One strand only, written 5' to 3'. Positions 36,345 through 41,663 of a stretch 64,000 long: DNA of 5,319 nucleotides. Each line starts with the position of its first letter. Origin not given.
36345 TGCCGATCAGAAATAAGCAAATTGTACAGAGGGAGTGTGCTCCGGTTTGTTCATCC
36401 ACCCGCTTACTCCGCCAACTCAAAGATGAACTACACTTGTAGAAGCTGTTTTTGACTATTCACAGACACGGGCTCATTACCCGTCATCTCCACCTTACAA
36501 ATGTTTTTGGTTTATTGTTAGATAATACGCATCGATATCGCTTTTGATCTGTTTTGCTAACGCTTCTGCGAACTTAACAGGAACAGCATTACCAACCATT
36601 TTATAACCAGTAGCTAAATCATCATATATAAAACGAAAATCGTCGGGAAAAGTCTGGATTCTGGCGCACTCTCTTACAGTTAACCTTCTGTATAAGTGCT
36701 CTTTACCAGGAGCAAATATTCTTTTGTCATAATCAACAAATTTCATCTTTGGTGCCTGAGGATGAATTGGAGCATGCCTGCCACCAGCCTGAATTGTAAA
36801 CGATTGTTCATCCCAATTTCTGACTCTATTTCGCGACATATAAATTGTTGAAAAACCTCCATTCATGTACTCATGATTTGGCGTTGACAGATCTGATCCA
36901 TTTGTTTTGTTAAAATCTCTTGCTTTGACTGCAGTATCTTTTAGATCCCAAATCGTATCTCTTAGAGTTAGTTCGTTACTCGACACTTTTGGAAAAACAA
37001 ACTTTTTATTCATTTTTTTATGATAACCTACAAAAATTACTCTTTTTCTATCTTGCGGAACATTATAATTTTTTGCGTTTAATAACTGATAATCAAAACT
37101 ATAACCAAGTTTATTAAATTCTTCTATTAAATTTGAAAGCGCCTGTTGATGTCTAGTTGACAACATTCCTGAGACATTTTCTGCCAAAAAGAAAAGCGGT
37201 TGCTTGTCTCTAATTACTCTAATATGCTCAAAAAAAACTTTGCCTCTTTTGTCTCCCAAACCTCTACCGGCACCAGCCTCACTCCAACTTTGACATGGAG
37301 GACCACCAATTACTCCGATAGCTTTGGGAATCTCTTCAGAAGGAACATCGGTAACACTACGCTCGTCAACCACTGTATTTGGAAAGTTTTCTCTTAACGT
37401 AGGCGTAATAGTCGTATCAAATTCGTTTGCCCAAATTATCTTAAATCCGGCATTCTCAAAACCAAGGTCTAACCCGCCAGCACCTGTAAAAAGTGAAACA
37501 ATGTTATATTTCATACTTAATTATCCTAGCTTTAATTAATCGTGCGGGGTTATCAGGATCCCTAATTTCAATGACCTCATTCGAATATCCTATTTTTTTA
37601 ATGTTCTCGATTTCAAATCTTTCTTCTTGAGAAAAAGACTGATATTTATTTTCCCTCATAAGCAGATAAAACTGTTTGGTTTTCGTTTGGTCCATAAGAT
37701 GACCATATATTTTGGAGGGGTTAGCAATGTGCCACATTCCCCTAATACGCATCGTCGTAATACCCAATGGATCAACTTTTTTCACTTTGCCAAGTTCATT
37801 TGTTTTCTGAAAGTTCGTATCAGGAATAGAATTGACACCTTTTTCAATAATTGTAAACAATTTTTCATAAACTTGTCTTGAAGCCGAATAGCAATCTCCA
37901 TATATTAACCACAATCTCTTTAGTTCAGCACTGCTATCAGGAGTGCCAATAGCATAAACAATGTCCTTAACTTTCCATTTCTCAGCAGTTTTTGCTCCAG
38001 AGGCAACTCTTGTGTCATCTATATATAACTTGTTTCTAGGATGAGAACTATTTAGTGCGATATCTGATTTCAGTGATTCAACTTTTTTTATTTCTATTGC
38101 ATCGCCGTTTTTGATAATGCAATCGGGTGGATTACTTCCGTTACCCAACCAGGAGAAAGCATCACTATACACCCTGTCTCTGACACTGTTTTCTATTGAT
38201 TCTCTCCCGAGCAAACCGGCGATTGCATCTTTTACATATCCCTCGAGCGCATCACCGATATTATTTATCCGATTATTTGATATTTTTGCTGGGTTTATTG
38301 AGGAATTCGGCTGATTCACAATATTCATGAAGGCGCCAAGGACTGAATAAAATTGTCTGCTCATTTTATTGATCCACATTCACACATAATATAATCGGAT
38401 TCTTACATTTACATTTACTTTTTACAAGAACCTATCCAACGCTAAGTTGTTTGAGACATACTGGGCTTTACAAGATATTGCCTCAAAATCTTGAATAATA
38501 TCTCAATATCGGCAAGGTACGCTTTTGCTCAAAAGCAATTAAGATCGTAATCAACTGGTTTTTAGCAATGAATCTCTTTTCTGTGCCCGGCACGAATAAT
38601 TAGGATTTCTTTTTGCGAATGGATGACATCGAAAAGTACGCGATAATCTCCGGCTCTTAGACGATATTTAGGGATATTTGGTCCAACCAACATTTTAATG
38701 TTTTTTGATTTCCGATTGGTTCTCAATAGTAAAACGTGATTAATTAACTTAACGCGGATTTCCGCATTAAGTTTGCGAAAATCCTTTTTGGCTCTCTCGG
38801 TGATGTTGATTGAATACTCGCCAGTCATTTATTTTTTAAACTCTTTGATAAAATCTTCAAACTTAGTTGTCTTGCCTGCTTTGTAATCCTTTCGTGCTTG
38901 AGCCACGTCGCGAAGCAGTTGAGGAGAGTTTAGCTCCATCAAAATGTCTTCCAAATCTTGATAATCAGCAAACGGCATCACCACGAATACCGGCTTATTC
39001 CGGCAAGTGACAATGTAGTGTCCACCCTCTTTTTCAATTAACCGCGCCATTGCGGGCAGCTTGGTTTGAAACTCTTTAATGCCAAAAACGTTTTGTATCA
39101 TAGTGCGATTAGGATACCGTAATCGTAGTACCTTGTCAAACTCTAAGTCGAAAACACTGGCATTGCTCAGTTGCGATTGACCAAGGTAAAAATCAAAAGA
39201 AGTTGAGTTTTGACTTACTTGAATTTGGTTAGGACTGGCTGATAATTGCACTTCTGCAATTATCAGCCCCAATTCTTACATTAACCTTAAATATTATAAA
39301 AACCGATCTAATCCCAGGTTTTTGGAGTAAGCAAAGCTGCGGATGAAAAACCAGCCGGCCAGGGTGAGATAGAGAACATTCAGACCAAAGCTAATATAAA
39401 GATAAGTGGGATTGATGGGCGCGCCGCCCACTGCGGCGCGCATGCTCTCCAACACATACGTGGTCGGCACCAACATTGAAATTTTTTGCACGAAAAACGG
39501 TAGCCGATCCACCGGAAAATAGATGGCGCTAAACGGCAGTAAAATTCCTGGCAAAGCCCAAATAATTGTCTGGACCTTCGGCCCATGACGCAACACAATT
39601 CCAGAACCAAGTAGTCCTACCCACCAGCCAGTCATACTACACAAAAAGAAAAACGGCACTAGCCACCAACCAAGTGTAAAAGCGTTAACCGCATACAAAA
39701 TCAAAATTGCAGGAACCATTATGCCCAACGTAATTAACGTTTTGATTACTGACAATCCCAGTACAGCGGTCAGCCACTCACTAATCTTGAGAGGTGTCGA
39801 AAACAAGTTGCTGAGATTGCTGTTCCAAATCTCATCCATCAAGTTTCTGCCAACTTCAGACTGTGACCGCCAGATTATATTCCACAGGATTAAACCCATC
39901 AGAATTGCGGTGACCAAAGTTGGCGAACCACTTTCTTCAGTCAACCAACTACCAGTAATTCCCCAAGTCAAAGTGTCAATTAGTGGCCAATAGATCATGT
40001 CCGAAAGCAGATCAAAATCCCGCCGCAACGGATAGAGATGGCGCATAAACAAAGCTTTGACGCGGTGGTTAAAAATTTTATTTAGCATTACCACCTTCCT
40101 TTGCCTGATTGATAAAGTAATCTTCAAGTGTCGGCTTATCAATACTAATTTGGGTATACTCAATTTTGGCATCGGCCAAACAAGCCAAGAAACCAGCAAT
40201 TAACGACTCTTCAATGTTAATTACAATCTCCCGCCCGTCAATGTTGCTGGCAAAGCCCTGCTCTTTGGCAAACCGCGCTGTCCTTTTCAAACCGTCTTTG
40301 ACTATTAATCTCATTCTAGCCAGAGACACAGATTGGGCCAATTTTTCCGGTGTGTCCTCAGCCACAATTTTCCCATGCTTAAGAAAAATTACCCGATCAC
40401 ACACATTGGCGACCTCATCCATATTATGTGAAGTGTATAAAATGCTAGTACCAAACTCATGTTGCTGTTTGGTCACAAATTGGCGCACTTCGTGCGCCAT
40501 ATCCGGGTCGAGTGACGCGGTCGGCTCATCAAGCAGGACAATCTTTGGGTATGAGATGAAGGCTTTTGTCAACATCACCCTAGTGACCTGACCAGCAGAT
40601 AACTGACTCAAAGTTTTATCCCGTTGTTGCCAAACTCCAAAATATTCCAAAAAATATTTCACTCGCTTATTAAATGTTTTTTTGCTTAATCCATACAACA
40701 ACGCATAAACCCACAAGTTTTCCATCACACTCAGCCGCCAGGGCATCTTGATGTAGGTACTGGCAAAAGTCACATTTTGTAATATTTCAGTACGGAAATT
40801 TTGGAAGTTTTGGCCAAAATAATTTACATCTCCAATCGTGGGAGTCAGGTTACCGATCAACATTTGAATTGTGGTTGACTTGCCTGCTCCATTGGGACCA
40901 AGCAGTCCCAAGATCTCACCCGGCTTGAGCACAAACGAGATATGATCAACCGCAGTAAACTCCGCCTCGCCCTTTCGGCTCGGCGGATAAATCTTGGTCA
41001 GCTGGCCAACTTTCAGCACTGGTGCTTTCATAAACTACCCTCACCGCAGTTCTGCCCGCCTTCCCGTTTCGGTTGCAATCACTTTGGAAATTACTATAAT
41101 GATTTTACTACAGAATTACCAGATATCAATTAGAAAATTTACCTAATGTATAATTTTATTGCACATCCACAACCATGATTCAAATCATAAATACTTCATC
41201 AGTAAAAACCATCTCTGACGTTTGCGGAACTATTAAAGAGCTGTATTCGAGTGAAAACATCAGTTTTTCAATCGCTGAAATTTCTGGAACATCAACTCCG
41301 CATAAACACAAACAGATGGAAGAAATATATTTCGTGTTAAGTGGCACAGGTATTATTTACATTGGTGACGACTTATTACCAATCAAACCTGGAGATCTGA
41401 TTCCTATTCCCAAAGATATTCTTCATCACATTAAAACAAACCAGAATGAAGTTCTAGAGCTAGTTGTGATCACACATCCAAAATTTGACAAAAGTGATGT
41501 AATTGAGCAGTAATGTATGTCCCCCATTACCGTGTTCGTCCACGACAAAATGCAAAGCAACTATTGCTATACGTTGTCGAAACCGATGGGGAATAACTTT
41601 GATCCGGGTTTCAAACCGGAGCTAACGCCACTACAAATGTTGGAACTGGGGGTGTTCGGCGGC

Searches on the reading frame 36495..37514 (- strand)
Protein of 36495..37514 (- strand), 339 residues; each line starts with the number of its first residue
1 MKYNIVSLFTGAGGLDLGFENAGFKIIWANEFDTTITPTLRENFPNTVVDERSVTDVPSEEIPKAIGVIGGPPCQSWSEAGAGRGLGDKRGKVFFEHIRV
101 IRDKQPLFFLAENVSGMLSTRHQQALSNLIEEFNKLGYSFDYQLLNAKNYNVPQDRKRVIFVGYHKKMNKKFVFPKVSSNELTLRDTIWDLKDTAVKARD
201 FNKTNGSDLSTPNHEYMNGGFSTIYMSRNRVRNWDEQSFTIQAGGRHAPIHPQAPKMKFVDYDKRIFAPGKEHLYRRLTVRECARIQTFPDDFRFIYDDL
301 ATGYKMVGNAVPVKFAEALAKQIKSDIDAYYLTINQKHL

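Call 86: search_protein_families(library=pfam, proteins=[window:36495-37514:-], max_evalue=0.001)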
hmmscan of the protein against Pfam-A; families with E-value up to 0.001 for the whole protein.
window:36495-37514:- (339 aa): 1 family
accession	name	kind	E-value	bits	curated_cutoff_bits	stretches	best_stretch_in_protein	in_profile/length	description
PF00145.23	DNA_methylase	-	9.8e-90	301.7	22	1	3-324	1-323/324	C-5 cytosine-specific DNA methylase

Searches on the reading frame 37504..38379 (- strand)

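Call 86: search_protein_families(library=pfam, proteins=[window:37504-38379:-], max_evalue=0.001)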
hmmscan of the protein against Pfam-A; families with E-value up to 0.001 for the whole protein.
window:37504-38379:- (291 aa): 1 family
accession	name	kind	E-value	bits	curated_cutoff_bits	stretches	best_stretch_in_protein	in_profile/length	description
PF09521.16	RE_NgoPII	-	5.7e-92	308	25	1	13-265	3-254/262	NgoPII restriction endonuclease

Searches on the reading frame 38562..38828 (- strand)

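Call 86: search_protein_families(library=pfam, proteins=[window:38562-38828:-], max_evalue=0.001)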
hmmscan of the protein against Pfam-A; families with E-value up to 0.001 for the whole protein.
window:38562-38828:- (88 aa): 1 family
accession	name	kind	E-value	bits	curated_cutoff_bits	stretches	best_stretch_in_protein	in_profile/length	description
PF05016.21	ParE_toxin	-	1.7e-07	32.2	23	1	7-86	1-88/89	ParE toxin of type II toxin-antitoxin system, parDE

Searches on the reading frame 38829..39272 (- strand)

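Call 86: search_protein_families(library=pfam, proteins=[window:38829-39272:-], max_evalue=0.001)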
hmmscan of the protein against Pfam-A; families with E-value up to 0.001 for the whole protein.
window:38829-39272:- (147 aa): 2 families
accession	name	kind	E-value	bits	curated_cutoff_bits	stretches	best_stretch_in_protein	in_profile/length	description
PF02604.26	PhdYeFM_antitox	-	5.5e-08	32.9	29.8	1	62-132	3-73/74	Antitoxin Phd_YefM, type II toxin-antitoxin system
PF18506.7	RelB-like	-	0.00031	21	27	1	85-111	5-31/62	RelB Antitoxin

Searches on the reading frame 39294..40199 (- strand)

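Call 86: search_protein_families(library=pfam, proteins=[window:39294-40199:-], max_evalue=0.001)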
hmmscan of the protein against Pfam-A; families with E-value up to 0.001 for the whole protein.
window:39294-40199:- (301 aa): 2 families
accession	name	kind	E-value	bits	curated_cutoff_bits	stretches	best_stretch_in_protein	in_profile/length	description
PF01061.29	ABC2_membrane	-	3.6e-06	27.1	26.9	1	68-256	20-209/211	ABC-2 type transporter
PF12698.13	ABC2_membrane_3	-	9.3e-06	25.4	31.6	1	95-285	159-341/347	ABC-2 family transporter protein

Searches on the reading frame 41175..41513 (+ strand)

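Call 13: search_protein_families(library=pfam, proteins=[window:41175-41513:+], max_evalue=0.01)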
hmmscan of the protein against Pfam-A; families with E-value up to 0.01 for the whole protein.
window:41175-41513:+ (112 aa): 5 families
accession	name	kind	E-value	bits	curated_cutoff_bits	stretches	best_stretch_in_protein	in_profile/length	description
PF07883.17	Cupin_2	-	3.7e-12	46.2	27.2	1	38-99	9-69/70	Cupin domain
PF02311.25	AraC_binding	-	4.9e-05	23.5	21.1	1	41-92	17-67/135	AraC-like ligand binding domain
PF21621.3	MPI_cupin_dom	-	0.0001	22.6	27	1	20-81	2-62/79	Mannose-6-phosphate isomerase, cupin domain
PF03079.20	ARD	-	0.00079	20.1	27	1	43-93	88-142/157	ARD/ARD' family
PF00190.28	Cupin_1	-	0.0021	18.1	22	1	36-100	42-114/151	Cupin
